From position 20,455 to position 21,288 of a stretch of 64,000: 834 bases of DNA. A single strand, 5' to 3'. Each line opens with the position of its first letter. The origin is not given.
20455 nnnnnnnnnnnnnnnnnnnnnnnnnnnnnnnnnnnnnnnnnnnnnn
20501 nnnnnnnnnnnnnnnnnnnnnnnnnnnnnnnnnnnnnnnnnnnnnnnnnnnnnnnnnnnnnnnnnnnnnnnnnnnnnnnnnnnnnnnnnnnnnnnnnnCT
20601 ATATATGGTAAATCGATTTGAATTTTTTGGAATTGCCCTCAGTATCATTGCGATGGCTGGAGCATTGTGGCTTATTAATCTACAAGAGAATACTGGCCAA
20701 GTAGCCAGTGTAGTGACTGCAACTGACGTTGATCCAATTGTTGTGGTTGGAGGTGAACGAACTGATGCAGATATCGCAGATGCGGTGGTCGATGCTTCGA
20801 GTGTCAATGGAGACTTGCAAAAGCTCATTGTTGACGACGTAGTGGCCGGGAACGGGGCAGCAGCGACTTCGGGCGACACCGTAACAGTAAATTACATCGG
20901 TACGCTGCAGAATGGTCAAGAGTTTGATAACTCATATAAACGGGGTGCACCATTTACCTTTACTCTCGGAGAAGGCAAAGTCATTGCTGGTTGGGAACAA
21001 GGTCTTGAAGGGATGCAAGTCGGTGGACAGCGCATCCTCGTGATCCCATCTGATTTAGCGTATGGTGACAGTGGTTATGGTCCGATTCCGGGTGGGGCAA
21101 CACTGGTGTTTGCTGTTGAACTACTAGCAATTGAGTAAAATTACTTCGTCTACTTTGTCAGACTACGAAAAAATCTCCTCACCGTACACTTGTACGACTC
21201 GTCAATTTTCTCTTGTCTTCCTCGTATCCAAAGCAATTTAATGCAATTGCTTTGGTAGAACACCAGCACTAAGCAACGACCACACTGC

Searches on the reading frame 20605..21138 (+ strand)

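Call 65: search_protein_families(library=pfam, proteins=[window:20605-21138:+], max_evalue=0.001)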
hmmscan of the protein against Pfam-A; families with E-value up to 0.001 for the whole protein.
window:20605-21138:+ (177 aa): 1 family
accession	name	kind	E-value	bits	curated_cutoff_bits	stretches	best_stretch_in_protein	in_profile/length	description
PF00254.34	FKBP_C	-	3.7e-34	117.3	21.1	1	87-174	5-94/94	FKBP-type peptidyl-prolyl cis-trans isomerase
